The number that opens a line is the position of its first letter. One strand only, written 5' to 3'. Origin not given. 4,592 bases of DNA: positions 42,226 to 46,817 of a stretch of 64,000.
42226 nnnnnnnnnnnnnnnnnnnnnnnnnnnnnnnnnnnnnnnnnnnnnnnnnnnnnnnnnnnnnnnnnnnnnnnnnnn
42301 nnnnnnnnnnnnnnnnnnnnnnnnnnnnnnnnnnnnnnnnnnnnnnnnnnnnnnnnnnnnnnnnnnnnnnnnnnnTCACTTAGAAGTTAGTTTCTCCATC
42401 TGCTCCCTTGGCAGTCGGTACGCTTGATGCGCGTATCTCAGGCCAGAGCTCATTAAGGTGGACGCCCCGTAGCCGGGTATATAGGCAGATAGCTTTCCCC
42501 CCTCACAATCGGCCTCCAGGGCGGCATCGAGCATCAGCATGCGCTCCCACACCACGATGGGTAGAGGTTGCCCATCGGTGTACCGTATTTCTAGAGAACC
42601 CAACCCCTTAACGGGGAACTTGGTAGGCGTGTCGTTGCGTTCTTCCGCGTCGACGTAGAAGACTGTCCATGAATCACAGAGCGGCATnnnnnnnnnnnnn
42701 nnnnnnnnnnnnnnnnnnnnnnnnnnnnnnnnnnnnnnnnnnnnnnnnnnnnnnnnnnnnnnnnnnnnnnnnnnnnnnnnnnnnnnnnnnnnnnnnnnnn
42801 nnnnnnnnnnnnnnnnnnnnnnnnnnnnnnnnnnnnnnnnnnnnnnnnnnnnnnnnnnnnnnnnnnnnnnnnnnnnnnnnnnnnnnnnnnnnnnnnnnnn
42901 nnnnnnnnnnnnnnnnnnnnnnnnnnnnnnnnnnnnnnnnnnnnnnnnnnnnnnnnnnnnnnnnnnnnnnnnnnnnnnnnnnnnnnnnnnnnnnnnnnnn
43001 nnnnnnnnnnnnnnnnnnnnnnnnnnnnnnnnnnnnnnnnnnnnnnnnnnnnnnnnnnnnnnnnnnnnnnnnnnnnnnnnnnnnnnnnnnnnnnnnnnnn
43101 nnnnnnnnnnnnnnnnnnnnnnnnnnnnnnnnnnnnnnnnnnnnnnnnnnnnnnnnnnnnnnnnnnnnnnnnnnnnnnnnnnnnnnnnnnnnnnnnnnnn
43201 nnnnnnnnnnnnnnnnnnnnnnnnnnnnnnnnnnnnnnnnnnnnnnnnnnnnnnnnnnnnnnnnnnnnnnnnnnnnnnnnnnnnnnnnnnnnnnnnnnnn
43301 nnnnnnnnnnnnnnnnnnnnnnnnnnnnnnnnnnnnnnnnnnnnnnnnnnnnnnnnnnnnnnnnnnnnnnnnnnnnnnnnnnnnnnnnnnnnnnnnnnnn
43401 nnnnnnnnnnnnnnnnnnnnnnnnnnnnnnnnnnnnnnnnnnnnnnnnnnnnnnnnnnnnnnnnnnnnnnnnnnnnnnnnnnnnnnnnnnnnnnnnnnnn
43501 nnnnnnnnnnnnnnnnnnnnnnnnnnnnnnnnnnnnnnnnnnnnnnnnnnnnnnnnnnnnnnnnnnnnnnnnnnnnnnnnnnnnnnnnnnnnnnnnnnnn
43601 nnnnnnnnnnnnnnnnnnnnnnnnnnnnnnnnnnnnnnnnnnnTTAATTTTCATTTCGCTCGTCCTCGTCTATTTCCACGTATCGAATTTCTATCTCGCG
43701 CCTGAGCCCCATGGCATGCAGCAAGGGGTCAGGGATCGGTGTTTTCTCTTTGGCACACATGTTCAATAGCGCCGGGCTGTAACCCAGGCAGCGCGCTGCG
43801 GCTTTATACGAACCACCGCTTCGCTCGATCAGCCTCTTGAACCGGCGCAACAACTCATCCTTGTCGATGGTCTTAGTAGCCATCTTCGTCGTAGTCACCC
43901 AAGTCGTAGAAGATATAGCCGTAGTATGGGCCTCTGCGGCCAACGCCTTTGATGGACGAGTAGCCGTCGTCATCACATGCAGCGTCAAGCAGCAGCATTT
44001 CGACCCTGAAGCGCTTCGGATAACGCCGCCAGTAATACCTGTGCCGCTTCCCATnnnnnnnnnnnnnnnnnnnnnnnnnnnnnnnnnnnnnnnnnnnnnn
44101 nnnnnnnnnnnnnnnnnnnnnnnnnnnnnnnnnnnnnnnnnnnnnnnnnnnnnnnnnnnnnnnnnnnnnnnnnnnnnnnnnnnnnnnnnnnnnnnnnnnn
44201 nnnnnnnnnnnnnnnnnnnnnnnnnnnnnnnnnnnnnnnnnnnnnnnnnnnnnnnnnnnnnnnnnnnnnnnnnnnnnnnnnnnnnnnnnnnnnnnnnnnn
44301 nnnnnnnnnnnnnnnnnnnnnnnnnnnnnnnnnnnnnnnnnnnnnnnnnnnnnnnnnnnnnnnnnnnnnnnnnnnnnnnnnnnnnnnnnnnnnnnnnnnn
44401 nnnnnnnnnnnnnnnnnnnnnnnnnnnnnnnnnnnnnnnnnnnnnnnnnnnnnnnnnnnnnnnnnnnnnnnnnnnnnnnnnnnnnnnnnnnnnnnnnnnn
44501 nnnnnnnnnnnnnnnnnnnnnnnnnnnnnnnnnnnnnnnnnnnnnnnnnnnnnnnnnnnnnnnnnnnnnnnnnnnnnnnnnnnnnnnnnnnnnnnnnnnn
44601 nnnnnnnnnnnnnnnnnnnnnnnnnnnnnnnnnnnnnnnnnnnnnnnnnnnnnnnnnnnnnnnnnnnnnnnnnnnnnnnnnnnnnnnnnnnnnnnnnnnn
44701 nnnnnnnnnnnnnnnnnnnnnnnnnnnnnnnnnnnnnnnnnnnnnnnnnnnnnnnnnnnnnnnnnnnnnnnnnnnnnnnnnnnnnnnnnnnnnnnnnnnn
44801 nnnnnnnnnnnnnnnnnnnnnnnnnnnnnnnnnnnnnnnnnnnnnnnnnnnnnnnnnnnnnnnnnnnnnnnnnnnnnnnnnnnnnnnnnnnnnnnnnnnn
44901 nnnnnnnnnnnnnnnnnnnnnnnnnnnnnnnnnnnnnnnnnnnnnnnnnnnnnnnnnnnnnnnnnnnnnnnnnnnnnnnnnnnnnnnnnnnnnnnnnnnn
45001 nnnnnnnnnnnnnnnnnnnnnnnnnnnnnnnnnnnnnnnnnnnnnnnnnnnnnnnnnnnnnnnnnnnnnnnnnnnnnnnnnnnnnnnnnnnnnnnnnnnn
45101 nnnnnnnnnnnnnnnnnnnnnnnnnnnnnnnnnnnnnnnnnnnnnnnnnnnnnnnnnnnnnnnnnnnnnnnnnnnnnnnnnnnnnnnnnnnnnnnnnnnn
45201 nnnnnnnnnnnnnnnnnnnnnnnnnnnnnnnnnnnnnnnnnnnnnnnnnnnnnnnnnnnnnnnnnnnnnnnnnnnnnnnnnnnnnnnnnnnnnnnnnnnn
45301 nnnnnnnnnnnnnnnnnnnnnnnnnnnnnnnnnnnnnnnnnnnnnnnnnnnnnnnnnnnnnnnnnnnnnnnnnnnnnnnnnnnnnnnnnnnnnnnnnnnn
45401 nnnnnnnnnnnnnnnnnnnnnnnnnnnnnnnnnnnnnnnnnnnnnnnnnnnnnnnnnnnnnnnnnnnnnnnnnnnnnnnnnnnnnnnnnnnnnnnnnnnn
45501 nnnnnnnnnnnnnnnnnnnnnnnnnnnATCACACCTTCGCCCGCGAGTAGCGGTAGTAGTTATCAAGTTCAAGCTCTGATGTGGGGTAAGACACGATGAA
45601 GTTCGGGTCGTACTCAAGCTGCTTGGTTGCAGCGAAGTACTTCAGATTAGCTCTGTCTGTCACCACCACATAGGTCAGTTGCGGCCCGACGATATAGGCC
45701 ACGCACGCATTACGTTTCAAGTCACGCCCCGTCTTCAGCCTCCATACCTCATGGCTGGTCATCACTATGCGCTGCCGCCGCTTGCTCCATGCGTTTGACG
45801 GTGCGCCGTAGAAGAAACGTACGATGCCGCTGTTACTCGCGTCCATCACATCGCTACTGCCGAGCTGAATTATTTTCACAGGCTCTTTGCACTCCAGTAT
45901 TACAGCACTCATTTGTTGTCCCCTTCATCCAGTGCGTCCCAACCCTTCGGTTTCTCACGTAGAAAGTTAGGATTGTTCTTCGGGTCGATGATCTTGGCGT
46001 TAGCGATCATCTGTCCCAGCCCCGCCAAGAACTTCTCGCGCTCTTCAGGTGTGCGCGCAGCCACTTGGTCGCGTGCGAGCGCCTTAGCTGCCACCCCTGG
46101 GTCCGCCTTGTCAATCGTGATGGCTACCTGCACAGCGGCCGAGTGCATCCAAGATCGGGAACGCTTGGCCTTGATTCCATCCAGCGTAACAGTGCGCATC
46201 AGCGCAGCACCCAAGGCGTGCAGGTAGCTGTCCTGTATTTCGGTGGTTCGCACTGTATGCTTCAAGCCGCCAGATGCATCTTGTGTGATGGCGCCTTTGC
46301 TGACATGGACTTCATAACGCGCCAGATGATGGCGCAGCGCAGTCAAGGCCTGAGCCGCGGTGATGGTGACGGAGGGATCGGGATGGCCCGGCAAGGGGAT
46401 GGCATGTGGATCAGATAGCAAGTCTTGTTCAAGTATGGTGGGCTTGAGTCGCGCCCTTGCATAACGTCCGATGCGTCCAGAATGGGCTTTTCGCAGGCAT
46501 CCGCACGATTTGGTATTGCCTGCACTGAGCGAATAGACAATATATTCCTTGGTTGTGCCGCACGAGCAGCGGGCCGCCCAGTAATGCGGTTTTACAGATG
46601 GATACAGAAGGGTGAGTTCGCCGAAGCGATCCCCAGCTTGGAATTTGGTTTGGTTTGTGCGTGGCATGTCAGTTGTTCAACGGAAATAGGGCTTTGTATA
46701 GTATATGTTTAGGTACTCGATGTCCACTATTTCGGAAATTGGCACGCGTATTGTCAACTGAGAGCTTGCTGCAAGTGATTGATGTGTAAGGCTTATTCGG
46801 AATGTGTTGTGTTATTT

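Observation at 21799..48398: An ~18-nt leader element, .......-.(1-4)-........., repeated at least 14 times 4-7 nt upstream of start codons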

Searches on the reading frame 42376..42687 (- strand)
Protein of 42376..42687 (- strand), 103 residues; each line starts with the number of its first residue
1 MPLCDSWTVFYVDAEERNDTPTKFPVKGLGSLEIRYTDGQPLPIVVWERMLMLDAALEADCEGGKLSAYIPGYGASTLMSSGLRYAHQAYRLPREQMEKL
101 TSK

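Call 44: search_protein_families(library=pfam, proteins=[window:42376-42687:-], max_evalue=0.01)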
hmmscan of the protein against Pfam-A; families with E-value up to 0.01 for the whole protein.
window:42376-42687:- (103 aa): 0 families

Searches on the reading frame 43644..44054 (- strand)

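Call 38: search_protein_families(library=phrogs, proteins=[window:43644-44054:-], max_evalue=0.001)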
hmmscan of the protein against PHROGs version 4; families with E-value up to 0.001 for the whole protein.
window:43644-44054:- (136 aa): 1 family
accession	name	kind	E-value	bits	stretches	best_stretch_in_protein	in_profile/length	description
phrog_296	-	integration and excision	7.5e-05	22.6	1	35-104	193-264/626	DNA transposition protein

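Call 44: search_protein_families(library=pfam, proteins=[window:43644-44054:-], max_evalue=0.01)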
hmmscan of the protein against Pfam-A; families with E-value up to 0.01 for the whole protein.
window:43644-44054:- (136 aa): 0 families

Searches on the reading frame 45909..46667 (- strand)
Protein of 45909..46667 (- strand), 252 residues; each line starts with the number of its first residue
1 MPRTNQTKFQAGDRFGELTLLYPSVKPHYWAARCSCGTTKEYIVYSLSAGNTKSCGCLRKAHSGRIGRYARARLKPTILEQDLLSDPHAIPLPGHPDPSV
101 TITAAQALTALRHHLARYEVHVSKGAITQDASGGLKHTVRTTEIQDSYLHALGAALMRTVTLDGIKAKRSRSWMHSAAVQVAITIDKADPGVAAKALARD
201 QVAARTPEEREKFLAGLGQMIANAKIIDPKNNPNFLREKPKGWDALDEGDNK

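Call 38: search_protein_families(library=phrogs, proteins=[window:45909-46667:-], max_evalue=0.001)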
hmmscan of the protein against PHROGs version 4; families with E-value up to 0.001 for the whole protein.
window:45909-46667:- (252 aa): 2 families
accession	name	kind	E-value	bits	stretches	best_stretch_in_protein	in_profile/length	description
phrog_374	-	DNA, RNA and nucleotide metabolism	3.6e-13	50.2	1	4-68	191-260/617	HNH endonuclease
phrog_22195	-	unknown function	4.8e-10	40.4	1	3-65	3-65/148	-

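Call 44: search_protein_families(library=pfam, proteins=[window:45909-46667:-], max_evalue=0.01)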
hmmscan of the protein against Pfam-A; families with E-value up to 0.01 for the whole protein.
window:45909-46667:- (252 aa): 0 families
